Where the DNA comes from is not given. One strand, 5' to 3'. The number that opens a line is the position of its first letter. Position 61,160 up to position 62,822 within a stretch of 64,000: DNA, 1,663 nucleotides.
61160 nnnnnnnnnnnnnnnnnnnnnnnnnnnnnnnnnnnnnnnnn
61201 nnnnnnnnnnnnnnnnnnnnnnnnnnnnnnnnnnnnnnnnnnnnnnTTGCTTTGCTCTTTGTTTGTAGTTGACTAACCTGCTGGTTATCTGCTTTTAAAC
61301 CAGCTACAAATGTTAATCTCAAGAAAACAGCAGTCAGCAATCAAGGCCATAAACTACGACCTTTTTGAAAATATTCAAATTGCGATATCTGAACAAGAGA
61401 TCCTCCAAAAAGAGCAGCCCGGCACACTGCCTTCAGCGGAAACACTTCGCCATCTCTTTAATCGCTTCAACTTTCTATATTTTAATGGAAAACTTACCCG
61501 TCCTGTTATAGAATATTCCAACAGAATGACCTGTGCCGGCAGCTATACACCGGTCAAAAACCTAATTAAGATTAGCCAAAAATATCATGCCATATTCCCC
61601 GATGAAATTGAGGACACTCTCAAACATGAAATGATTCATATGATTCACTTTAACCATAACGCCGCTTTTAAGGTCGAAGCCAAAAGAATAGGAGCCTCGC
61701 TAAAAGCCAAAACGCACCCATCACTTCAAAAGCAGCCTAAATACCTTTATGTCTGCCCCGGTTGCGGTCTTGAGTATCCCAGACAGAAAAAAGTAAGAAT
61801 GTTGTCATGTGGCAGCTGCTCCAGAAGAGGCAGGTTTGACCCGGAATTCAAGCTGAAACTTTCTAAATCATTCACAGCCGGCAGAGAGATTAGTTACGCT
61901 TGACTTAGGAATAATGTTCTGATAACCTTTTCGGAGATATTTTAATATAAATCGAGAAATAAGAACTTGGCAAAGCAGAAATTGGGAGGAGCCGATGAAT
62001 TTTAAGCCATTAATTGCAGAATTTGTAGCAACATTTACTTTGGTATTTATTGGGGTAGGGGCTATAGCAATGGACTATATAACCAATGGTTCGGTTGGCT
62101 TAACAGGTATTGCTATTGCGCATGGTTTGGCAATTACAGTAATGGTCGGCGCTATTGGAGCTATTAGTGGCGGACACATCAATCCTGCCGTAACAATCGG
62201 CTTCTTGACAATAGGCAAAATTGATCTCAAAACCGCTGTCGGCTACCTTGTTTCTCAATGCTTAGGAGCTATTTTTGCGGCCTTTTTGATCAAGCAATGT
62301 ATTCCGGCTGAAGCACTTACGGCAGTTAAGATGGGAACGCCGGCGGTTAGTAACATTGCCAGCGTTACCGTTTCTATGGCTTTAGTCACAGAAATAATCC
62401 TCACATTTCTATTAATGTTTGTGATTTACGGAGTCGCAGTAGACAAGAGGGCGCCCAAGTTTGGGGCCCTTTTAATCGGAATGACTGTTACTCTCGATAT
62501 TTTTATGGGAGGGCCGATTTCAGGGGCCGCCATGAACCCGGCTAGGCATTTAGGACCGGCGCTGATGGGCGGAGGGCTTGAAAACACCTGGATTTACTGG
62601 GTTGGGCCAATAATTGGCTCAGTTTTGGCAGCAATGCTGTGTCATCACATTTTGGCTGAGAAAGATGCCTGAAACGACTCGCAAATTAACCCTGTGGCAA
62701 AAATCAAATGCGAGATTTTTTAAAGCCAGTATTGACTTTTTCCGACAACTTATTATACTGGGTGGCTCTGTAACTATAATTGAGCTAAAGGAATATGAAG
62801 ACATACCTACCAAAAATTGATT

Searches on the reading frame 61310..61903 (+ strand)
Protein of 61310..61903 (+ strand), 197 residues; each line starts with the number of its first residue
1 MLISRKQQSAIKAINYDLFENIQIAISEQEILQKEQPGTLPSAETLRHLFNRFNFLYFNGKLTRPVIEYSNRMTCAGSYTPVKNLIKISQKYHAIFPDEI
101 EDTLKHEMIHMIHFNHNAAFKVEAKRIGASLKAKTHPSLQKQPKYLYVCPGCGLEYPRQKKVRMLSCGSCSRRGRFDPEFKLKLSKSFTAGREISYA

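Call 47: search_protein_families(library=pfam, proteins=[window:61310-61903:+], max_evalue=0.01)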
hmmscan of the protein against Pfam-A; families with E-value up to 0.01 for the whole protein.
window:61310-61903:+ (197 aa): 3 families
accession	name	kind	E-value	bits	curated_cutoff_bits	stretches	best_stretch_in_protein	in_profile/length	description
PF10263.15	SprT-like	-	9.5e-10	38.7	25.6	1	47-130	2-98/108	SprT-like family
PF17283.8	Zn_ribbon_SprT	-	9.4e-07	29.2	28.1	1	143-172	1-32/38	SprT-like zinc ribbon domain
PF01863.23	YgjP-like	-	0.0045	17.4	26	1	77-122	144-188/207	YgjP-like, metallopeptidase domain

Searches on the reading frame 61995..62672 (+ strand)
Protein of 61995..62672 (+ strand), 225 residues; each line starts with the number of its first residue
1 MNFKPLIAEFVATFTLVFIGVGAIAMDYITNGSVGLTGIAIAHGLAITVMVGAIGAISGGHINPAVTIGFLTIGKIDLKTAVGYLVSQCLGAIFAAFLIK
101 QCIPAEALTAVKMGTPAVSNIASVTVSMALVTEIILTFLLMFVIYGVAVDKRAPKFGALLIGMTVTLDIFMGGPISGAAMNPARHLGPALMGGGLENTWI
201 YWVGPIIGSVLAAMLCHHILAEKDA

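Call 47: search_protein_families(library=pfam, proteins=[window:61995-62672:+], max_evalue=0.01)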
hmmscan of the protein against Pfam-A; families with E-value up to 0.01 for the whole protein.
window:61995-62672:+ (225 aa): 1 family
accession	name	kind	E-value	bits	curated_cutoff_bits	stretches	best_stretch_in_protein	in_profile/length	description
PF00230.25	MIP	-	2.3e-58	198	25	1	3-215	8-221/222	Major intrinsic protein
